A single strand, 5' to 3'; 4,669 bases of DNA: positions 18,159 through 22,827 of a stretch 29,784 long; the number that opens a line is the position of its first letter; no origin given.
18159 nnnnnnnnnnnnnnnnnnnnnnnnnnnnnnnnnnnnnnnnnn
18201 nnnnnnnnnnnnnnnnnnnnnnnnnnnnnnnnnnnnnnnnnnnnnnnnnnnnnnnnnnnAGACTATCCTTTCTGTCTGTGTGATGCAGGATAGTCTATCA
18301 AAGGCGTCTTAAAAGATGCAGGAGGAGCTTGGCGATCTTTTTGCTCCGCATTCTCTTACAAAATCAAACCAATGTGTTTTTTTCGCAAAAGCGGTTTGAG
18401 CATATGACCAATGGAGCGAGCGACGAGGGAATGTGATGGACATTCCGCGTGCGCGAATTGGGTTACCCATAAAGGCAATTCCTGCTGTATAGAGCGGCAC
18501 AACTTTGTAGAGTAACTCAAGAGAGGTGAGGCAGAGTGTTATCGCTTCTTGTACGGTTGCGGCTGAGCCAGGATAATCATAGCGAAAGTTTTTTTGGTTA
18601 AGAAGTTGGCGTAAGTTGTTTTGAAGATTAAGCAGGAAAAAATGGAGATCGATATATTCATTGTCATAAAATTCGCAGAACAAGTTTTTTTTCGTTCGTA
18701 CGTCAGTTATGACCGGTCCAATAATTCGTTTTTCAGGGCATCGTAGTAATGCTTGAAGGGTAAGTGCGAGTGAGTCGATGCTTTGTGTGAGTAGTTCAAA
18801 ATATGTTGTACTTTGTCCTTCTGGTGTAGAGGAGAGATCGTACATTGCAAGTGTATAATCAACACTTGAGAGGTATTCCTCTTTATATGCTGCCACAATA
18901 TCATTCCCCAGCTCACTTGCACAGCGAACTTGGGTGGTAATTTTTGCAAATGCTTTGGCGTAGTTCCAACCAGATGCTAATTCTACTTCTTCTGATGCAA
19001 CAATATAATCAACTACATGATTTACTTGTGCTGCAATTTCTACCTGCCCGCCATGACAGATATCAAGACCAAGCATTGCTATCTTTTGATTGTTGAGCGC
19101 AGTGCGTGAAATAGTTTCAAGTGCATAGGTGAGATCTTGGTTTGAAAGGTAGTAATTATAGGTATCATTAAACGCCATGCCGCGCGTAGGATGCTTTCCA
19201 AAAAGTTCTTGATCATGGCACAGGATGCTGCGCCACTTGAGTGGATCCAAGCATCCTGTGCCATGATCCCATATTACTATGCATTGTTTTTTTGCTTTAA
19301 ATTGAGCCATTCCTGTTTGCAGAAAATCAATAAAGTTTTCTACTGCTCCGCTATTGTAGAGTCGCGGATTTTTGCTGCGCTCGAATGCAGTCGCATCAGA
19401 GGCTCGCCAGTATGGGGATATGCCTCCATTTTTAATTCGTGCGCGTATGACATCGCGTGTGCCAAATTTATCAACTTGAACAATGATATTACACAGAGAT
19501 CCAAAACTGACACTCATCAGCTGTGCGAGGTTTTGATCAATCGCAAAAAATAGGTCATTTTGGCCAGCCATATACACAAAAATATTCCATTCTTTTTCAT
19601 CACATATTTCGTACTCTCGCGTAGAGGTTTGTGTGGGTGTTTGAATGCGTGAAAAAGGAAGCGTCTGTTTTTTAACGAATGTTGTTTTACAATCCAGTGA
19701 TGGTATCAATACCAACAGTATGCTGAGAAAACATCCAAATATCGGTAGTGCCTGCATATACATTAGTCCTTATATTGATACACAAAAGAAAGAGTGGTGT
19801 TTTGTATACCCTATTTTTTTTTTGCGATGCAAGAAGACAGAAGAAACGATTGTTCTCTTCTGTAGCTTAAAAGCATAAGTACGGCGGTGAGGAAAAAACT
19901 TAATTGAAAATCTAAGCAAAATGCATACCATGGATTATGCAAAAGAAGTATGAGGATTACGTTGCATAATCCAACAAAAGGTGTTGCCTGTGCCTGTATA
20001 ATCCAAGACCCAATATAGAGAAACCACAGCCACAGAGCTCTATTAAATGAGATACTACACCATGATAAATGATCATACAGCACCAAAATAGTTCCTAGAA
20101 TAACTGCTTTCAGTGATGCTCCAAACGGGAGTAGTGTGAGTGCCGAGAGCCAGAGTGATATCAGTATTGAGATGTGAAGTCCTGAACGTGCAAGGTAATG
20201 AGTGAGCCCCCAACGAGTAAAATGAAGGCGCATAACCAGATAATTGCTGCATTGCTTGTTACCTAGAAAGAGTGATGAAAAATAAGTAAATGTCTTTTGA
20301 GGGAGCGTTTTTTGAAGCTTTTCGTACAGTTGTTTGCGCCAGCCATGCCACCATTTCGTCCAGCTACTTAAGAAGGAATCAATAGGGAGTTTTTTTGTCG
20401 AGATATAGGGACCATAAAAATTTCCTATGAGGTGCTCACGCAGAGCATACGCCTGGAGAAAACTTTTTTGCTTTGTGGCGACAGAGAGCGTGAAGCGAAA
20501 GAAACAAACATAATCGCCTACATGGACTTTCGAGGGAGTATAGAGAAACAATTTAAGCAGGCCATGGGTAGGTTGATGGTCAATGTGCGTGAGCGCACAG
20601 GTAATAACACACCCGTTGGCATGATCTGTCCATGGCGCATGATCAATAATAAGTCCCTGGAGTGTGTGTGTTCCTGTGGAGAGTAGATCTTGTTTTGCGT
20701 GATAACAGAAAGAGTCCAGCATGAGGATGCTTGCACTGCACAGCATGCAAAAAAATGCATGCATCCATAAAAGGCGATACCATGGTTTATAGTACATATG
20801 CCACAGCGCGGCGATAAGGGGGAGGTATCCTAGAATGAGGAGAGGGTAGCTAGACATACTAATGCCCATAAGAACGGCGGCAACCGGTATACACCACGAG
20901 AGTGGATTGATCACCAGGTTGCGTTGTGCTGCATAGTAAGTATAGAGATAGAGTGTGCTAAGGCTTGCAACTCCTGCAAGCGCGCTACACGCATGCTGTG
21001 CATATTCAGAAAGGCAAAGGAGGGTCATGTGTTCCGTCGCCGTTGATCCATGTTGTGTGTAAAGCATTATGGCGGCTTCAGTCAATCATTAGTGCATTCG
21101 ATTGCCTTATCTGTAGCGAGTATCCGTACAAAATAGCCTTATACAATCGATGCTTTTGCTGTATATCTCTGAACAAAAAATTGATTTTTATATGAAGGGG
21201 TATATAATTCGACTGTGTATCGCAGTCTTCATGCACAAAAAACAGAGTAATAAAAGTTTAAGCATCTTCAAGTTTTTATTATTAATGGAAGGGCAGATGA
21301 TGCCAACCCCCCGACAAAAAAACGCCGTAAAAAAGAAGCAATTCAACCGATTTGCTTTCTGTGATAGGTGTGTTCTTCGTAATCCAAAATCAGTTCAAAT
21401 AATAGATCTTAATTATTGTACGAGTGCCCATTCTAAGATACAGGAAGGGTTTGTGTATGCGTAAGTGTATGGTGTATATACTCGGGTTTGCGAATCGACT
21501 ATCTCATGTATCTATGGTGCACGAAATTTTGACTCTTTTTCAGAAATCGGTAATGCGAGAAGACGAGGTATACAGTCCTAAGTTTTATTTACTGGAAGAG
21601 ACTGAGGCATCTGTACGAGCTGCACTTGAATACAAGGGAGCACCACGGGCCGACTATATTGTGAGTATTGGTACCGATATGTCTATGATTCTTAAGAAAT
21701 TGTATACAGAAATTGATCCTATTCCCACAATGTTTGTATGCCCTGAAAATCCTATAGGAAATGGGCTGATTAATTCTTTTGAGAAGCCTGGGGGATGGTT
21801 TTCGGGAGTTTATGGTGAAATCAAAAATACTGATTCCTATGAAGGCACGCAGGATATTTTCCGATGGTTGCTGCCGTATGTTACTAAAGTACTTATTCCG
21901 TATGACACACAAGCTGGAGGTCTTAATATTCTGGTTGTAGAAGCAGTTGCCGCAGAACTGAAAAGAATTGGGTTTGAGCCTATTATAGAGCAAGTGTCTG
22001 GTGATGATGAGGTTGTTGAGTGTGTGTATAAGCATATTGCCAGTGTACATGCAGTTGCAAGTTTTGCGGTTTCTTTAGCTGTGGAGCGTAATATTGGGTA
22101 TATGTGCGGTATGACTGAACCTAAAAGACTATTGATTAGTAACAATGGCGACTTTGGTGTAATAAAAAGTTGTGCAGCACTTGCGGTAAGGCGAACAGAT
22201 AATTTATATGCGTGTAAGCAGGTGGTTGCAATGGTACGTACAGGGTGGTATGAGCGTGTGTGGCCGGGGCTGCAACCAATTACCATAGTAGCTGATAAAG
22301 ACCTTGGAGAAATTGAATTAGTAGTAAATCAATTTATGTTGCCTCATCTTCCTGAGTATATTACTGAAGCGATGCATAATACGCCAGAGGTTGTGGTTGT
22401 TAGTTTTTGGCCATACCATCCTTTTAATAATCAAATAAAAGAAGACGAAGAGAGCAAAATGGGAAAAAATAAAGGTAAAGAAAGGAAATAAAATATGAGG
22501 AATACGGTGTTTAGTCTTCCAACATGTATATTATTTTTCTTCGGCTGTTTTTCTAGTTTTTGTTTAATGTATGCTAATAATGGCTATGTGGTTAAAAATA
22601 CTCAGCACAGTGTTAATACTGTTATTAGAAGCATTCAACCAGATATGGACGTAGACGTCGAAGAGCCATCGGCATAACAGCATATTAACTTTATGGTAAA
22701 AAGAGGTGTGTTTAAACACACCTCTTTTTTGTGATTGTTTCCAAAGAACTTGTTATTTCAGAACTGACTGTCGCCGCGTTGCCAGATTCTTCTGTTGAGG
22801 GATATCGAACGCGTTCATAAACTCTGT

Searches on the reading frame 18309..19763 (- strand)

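Call 10: search_protein_families(library=pfam, proteins=[window:18309-19763:-], max_evalue=0.001)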
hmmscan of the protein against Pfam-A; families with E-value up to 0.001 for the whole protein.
window:18309-19763:- (484 aa): 1 family
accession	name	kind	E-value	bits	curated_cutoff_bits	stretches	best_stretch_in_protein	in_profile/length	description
PF03415.19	Peptidase_C11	-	3.7e-29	102.8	25.8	1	63-315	1-226/359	Clostripain family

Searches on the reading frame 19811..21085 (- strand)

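Call 11: search_protein_families(library=pfam, proteins=[window:19811-21085:-], max_evalue=0.001)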
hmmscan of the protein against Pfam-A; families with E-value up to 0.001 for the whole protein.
window:19811-21085:- (424 aa): 1 family
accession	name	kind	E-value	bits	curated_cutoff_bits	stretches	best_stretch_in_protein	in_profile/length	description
PF03772.21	Competence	-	1.8e-15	57.5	23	1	288-413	16-144/270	Competence protein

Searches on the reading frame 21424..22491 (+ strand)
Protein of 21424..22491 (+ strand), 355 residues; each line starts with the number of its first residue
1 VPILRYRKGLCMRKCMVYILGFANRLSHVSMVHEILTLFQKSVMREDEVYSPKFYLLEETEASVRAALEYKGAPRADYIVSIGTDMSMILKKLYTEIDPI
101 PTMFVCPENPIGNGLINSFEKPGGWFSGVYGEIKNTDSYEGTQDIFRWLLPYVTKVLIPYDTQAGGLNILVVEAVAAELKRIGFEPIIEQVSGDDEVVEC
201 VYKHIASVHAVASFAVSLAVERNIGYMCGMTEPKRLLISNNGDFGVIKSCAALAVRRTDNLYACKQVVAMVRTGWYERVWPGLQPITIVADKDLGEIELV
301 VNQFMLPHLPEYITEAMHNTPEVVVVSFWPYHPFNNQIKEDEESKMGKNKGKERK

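Call 3: search_protein_families(library=pfam, proteins=[window:21424-22491:+], max_evalue=1)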
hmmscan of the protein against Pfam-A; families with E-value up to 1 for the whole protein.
window:21424-22491:+ (355 aa): 1 family
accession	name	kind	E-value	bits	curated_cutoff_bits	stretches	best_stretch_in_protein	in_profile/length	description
PF04392.18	ABC_sub_bind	-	6.2e-07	29.4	25.9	1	75-183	60-160/293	ABC transporter substrate binding protein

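Call 4: search_protein_families(library=ncbifam, proteins=[window:21424-22491:+], max_evalue=1)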
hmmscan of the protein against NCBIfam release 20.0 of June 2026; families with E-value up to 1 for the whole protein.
window:21424-22491:+ (355 aa): 1 family
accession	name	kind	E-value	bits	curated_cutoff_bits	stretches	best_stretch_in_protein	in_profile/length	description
NF041285.1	ABC_SBP_TrpX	equivalog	0.028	13.5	390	1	76-199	92-207/322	tryptophan ABC transporter substrate-binding protein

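Call 19: find_homologous_proteins(query=window:21457-22491:+, max_evalue=0.001)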
Query window:21457-22491:+ (344 aa): 7 proteins with E <= 0.001 among 2102 candidates.
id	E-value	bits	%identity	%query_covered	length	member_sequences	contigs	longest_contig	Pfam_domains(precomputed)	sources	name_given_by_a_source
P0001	6.2e-232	787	100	100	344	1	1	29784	PF04392.19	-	-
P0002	1.5e-171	589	77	95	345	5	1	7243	-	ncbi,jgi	jgi:hypothetical protein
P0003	3.6e-120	420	57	94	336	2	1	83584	PF04392.19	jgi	jgi:hypothetical protein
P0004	7.2e-120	419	54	100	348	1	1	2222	PF04392.19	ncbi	-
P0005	9.2e-119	415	57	96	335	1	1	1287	PF04392.19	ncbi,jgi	jgi:hypothetical protein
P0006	3.6e-117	410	52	100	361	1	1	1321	PF04392.19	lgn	-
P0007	3.7e-112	393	57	91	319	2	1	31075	PF04392.19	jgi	jgi:hypothetical protein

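Call 20: find_encoding_contigs(protein=P0003, flank=3000, max_places=3)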
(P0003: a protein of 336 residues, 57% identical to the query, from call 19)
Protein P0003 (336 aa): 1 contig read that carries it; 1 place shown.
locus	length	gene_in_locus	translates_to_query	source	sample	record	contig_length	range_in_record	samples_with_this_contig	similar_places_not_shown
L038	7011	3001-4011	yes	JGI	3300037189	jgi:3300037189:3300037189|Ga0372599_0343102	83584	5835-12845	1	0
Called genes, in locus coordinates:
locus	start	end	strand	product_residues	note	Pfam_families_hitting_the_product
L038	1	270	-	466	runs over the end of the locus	PF03415:Peptidase_C11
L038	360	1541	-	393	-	PF03772:Competence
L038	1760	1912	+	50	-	-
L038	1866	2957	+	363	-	-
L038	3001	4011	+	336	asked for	PF04392:ABC_sub_bind (weak)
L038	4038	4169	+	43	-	-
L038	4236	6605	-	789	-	PF21305:type_II_gspD_N0 (faint), PF03958:Secretin_N (faint), PF00263:Secretin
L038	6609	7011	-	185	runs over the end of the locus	-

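Call 21: find_encoding_contigs(protein=P0002, flank=3000, max_places=3)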
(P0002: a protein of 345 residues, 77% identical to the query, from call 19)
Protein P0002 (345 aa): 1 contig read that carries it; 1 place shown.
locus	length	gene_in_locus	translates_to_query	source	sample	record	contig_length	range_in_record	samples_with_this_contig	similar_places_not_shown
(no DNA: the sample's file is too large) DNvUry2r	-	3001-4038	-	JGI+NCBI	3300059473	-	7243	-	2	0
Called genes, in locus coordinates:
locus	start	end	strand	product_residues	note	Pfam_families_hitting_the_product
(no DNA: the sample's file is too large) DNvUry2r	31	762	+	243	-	-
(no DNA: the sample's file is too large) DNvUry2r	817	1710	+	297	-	-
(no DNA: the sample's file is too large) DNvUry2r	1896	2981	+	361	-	-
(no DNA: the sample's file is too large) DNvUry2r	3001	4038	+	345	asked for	-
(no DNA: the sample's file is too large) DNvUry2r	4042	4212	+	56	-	-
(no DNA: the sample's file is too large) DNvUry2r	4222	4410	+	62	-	-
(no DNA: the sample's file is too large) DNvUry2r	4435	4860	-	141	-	PF12796:Ank_2, PF13606:Ank_3 (faint), PF13857:Ank_5, PF00023:Ank (weak), PF13637:Ank_4 (weak)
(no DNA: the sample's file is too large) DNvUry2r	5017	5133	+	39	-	?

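Call 22: find_encoding_contigs(protein=P0007, flank=3000, max_places=3)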
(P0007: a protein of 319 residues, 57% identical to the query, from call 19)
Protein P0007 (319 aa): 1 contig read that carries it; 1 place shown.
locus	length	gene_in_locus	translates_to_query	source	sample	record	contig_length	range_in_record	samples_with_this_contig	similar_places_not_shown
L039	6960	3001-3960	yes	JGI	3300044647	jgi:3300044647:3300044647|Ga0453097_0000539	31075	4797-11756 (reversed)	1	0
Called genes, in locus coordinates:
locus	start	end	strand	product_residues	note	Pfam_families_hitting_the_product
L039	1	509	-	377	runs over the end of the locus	PF01966:HD (faint)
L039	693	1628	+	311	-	-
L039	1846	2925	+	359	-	-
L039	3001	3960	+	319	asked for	PF04392:ABC_sub_bind (weak)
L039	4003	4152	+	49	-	-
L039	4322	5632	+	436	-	PF00479:G6PD_N, PF02781:G6PD_C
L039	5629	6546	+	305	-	PF02826:2-Hacid_dh_C, PF03446:NAD_binding_2, PF03807:F420_oxidored (weak), PF00393:6PGD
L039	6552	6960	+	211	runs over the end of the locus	PF04199:Cyclase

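Call 39: find_related_loci(query=window:21457-22488:+, collection=genome_contigs, flank=2500)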
Query window:21457-22488:+ (344 aa) in genome_contigs; peptide patterns used: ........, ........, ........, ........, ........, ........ (x = any residue, [..] = any of these).
54 stretches matched a pattern, but none encodes a relative of the query by tblastn (E <= 1e-3).

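Call 42: find_encoding_contigs(protein=P0004, flank=1500, max_places=2)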
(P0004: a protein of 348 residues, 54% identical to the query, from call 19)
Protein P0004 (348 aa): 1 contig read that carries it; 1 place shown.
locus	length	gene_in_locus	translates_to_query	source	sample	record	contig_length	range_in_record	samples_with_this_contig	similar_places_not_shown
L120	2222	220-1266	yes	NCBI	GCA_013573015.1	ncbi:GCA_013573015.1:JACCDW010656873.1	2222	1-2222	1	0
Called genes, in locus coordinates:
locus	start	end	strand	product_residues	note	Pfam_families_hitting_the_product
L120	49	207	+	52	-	-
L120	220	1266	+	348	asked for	PF04392:ABC_sub_bind (weak)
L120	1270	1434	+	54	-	-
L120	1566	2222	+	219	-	?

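Call 43: find_encoding_contigs(protein=P0006, flank=1500, max_places=2)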
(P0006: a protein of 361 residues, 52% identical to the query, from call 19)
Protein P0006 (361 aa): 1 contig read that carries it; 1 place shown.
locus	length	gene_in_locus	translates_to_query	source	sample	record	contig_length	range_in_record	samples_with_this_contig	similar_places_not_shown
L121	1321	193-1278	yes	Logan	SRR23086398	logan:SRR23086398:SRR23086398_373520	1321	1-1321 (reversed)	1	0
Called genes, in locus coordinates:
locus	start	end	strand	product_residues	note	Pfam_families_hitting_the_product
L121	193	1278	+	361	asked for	PF04392:ABC_sub_bind (weak)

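Call 44: find_encoding_contigs(protein=P0005, flank=1500, max_places=2)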
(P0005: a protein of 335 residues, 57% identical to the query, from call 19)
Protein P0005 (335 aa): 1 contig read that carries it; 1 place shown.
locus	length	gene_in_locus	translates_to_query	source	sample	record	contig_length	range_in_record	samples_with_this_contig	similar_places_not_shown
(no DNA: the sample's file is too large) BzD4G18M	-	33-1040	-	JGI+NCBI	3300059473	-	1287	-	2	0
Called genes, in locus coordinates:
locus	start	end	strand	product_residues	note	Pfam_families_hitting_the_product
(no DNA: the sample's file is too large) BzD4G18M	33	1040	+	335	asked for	PF04392:ABC_sub_bind (weak)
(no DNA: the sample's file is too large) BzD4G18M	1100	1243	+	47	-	-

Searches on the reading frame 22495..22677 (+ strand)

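Call 3: search_protein_families(library=pfam, proteins=[window:22495-22677:+], max_evalue=1)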
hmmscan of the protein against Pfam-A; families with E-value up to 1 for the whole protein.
window:22495-22677:+ (60 aa): 2 families
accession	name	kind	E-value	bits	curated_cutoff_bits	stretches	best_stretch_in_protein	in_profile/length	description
PF13800.11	Sigma_reg_N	-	0.12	13.1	26.3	1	1-47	13-57/91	Sigma factor regulator N-terminal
PF08285.16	DPM3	-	0.23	12.1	25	1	3-26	35-58/90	Dolichol-phosphate mannosyltransferase subunit 3 (DPM3)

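Call 4: search_protein_families(library=ncbifam, proteins=[window:22495-22677:+], max_evalue=1)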
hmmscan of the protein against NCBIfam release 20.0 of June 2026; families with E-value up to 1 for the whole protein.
window:22495-22677:+ (60 aa): 0 families
